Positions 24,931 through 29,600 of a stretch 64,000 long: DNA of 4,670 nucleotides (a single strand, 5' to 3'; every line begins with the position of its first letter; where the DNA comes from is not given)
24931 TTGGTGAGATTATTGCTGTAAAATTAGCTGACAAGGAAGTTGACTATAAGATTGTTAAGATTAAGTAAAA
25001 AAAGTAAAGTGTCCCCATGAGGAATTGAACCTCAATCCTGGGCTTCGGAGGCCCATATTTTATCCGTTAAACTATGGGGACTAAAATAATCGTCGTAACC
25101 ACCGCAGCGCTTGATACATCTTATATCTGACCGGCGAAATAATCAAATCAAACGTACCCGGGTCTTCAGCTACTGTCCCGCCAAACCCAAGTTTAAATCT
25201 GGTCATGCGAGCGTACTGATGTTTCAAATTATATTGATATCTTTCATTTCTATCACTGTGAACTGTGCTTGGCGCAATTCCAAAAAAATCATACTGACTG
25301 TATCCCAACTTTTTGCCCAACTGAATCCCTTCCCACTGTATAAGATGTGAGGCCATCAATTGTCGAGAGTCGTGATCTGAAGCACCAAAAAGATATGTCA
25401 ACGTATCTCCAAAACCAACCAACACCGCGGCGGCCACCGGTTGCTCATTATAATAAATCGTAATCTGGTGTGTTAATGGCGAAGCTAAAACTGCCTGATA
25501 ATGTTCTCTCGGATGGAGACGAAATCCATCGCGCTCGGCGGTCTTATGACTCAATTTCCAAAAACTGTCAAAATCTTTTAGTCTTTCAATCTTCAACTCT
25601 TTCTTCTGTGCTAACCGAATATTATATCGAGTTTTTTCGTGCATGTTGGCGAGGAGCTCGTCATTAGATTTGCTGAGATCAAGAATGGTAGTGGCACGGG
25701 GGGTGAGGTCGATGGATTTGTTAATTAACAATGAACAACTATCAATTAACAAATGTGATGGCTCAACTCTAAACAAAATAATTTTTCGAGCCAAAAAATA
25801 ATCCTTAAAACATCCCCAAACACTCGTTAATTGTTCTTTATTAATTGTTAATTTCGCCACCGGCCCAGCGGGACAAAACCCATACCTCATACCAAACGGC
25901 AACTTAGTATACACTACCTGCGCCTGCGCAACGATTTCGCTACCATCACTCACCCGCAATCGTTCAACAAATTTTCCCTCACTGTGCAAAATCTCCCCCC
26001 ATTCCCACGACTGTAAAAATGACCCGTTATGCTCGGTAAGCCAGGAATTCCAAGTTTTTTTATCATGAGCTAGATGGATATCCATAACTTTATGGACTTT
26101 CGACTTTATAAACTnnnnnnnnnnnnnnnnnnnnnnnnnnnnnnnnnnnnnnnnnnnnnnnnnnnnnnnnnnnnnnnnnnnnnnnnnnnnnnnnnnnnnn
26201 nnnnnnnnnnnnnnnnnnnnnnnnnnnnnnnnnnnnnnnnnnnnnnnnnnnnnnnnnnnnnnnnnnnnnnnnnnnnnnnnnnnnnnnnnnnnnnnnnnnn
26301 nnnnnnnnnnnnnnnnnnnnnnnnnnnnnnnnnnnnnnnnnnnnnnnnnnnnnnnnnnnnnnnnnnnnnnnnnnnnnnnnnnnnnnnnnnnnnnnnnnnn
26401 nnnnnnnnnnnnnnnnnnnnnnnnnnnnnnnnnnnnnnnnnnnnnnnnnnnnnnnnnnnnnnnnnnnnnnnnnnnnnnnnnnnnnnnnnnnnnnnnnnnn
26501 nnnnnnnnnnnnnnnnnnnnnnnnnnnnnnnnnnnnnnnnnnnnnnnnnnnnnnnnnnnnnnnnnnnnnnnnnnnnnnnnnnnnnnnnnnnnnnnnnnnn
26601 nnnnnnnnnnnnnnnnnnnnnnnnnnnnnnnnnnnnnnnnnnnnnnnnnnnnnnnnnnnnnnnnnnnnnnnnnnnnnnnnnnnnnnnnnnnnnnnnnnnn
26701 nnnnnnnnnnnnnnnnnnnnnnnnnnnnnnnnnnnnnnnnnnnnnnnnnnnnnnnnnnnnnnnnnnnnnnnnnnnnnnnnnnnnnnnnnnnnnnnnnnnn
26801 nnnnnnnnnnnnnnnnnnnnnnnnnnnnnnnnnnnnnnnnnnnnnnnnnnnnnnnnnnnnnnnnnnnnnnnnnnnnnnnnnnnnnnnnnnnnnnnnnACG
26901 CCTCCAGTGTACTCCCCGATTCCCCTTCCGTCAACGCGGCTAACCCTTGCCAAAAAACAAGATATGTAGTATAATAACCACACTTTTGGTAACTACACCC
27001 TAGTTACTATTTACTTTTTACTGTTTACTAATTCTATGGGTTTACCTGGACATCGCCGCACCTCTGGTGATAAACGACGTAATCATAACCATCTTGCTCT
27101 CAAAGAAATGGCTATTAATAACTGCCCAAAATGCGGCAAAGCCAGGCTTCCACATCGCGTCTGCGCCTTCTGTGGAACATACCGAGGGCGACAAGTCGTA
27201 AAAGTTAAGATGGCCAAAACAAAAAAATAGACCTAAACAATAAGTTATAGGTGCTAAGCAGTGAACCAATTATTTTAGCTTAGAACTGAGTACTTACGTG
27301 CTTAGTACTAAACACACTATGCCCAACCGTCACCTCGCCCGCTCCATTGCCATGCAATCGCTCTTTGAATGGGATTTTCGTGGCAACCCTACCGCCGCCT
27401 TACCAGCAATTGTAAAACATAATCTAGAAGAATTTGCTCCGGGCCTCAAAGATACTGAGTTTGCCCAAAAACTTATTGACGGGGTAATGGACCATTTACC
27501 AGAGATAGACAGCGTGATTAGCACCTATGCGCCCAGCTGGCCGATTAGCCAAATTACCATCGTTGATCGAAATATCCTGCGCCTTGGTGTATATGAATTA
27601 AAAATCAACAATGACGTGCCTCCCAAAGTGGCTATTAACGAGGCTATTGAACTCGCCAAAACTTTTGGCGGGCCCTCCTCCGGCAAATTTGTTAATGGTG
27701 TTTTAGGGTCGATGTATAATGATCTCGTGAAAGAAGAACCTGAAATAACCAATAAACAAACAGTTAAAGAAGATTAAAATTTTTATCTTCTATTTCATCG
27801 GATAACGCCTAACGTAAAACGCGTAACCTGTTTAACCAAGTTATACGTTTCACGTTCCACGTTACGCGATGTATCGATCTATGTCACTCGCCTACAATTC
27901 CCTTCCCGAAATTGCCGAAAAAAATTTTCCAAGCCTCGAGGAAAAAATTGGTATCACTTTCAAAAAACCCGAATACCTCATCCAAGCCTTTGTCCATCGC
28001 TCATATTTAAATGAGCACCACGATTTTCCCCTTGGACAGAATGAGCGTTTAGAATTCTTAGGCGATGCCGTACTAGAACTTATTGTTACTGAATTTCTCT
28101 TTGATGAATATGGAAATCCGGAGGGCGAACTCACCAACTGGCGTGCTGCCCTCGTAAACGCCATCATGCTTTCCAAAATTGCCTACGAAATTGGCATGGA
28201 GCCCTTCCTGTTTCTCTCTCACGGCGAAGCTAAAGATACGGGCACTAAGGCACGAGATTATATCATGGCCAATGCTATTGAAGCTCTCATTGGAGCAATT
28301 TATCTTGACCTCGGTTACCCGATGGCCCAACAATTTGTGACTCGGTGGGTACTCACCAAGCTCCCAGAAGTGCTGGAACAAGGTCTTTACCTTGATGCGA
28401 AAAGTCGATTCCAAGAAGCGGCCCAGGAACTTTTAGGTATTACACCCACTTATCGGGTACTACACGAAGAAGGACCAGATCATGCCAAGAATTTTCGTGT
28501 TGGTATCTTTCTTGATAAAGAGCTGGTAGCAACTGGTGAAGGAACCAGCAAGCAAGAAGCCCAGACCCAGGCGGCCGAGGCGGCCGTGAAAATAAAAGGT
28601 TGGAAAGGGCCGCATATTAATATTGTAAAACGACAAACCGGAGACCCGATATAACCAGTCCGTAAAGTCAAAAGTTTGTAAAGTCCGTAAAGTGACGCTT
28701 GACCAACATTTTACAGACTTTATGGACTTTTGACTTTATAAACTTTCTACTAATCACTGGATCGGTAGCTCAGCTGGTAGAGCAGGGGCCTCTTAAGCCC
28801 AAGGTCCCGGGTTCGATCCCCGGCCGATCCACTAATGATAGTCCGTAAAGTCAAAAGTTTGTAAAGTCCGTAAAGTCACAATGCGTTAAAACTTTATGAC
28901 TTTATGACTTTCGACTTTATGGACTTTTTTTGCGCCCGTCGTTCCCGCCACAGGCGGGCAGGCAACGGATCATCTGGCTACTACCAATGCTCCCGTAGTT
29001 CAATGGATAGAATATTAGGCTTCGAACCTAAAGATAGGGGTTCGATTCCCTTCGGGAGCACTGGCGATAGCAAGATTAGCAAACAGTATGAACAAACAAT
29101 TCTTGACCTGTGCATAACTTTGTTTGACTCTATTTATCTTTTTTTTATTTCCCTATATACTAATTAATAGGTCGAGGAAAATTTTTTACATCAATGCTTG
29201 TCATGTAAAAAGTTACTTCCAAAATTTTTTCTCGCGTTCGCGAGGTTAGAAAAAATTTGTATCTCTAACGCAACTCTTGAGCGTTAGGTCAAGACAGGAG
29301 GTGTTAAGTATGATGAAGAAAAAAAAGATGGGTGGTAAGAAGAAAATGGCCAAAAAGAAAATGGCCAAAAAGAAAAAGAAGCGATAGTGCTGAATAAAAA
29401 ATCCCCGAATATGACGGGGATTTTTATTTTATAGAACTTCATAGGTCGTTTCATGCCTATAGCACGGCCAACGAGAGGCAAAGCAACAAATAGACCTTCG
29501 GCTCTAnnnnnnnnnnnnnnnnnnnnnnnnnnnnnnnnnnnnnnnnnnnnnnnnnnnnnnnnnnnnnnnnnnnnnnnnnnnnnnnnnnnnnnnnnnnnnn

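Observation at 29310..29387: Well-expressed-looking 25-codon lysine-rich micro-ORF next to the tRNA cluster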

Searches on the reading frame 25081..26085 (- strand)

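Call 62: search_protein_families(library=pfam, proteins=[window:25081-26085:-], max_evalue=0.00001)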
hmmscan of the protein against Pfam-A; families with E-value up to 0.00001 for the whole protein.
window:25081-26085:- (334 aa): 2 families
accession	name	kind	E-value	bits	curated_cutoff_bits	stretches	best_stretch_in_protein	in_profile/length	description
PF02388.22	FemAB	-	2.9e-43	148.7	24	3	207-327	298-404/406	FemAB family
PF13480.13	Acetyltransf_6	-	8.6e-12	45.9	22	1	151-269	2-136/143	Acetyltransferase (GNAT) domain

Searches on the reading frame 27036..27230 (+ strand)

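Call 62: search_protein_families(library=pfam, proteins=[window:27036-27230:+], max_evalue=0.00001)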
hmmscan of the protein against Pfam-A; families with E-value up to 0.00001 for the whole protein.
window:27036-27230:+ (64 aa): 1 family
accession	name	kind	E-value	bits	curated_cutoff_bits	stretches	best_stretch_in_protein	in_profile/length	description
PF01783.29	Ribosomal_L32p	-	1.5e-15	57.5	21.3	1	12-56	13-55/56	Ribosomal L32p protein family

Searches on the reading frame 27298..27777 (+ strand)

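Call 62: search_protein_families(library=pfam, proteins=[window:27298-27777:+], max_evalue=0.00001)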
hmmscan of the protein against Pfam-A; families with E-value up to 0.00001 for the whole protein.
window:27298-27777:+ (159 aa): 1 family
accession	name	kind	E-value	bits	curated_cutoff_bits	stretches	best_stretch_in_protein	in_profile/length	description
PF01029.23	NusB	-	7.8e-38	130.3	23.1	1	14-140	3-132/133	NusB family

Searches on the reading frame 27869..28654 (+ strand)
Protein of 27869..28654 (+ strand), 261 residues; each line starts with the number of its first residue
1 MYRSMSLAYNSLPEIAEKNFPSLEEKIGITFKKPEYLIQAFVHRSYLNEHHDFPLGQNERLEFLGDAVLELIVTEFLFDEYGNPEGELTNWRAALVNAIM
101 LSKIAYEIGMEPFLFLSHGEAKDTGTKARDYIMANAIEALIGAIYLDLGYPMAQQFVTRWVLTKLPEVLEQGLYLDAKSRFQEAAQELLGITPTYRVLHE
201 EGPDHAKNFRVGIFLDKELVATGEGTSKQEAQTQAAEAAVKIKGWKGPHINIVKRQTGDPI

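Call 62: search_protein_families(library=pfam, proteins=[window:27869-28654:+], max_evalue=0.00001)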
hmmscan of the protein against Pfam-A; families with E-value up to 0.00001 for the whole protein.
window:27869-28654:+ (261 aa): 3 families
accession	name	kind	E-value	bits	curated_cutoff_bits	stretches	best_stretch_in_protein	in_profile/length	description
PF14622.11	Ribonucleas_3_3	-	7.1e-36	123.6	35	1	35-164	3-127/128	Ribonuclease-III-like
PF00636.31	Ribonuclease_3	-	6.4e-25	88.3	27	1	59-149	1-102/102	Ribonuclease III domain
PF00035.32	dsrm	-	3.3e-14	53.6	23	1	177-241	1-64/66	Double-stranded RNA binding motif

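Call 79: find_encoding_contigs(protein=window:27869-28654:+, flank=3000, max_places=4)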
Protein window:27869-28654:+ (261 aa): no gene with exactly this product is on record in the collection.

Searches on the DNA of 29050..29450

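Call 29: search_rna_families(source=window, start=29050, end=29450, threshold=evalue, max_evalue=10, show_alignments=2)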
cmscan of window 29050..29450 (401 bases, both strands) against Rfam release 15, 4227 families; matches with E-value up to 10: 16.
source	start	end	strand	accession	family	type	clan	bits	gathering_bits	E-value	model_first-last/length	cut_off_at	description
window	29340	29428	-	RF01770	rimP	Cis-reg; leader;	-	26.3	47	0.031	29-102/102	no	Gammaprotebacteria rimP leader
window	29394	29450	-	RF02891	AgrB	Gene; antisense;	-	22.9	40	0.12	30-84/84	5'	ArsR-gov region gene B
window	29366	29433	+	RF01770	rimP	Cis-reg; leader;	-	22.9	47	0.16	1-102/102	no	Gammaprotebacteria rimP leader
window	29388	29428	-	RF02075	STnc230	Gene; sRNA;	-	21.8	50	0.71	44-83/83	no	Enterobacterial sRNA STnc230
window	29393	29431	-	RF02495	ohsC_RNA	Gene; antitoxin;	-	20.7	50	0.91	32-77/77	no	Oppression of Hydrophobic ORF by sRNA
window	29363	29430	+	RF02371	PyrG_leader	Cis-reg; leader;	-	18.6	65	5.7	1-78/78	no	PyrG leader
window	29395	29450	-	RF00512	Leu_leader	Cis-reg; leader;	-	18.3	50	0.23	94-148/148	5'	Leucine operon leader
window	29175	29221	+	RF04112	MIR5512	Gene; miRNA;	-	16.9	139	2.1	1-132/132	no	MIR5512 microRNA precursor family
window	29361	29440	+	RF02621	BSnc120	Gene; sRNA;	-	15.9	114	1.1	1-88/88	no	Brucella sRNA 120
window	29174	29222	+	RF03996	mir-3012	Gene; miRNA;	-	15.7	90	5.3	1-68/68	no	mir-3012 microRNA precursor family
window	29345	29442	+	RF02328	TtnuHACA21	Gene; snRNA; snoRNA; HACA-box;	-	15.2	100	6.4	1-130/130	no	Tetrahymena snoRNA TtnuHACA21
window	29393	29450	-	RF01859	Phe_leader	Cis-reg; leader;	-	14.7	55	9.1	68-125/125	5'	Phenylalanine leader peptide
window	29390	29434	+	RF00854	mir-5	Gene; miRNA;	-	14.6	75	6.4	1-70/70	no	mir-5 microRNA precursor family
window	29339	29430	+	RF00303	snoR86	Gene; snRNA; snoRNA; HACA-box;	-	13.5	40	6.7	1-123/123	no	Small nucleolar RNA snoR86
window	29388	29428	+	RF02399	NsiR1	Gene; sRNA;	-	13.3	39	5.7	1-60/60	no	Nitrogen stress-induced RNA 1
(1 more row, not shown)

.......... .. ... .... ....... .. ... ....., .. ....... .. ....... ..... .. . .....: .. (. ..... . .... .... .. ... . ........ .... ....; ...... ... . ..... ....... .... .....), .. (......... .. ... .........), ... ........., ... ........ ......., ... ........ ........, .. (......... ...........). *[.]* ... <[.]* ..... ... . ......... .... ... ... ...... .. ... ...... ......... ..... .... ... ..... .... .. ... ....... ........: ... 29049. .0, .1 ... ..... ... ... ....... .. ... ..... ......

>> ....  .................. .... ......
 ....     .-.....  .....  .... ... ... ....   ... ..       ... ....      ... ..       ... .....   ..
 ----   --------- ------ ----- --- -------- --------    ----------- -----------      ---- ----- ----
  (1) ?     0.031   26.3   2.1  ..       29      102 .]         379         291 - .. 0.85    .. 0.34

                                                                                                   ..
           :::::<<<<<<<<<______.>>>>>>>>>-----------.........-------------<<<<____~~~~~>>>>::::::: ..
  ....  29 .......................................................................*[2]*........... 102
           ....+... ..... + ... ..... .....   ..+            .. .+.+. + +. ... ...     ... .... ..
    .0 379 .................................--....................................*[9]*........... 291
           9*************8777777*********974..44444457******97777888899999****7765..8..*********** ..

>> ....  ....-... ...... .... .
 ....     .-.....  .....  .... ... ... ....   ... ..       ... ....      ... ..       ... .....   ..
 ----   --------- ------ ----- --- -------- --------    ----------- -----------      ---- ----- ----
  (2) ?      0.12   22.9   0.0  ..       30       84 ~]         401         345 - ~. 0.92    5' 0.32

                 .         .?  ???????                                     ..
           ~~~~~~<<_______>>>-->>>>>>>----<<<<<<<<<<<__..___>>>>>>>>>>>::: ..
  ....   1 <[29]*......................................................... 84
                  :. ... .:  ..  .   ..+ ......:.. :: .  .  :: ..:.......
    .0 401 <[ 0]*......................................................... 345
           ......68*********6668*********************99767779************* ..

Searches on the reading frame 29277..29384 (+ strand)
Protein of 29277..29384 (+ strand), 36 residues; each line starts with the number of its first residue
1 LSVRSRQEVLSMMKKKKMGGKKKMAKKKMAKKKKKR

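Call 6: search_protein_families(library=ncbifam, proteins=[window:29277-29384:+], max_evalue=10)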
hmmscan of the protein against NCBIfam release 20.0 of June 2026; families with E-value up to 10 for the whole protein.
seq(36 aa): 0 families

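Call 7: search_protein_families(library=pfam, proteins=[window:29277-29384:+], max_evalue=10)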
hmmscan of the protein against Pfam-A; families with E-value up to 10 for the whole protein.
seq(36 aa): 0 families

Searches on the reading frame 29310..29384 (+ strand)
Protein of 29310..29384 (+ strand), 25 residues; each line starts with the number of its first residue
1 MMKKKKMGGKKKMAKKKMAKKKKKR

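Call 6: search_protein_families(library=ncbifam, proteins=[window:29310-29384:+], max_evalue=10)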
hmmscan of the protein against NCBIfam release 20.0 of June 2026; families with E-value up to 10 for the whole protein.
seq(25 aa): 0 families

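Call 7: search_protein_families(library=pfam, proteins=[window:29310-29384:+], max_evalue=10)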
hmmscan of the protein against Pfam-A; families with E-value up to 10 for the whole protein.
seq(25 aa): 0 families

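Call 10: list_cluster_members(proteins=[window:29310-29384:+, window:29313-29384:+, window:29277-29384:+])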
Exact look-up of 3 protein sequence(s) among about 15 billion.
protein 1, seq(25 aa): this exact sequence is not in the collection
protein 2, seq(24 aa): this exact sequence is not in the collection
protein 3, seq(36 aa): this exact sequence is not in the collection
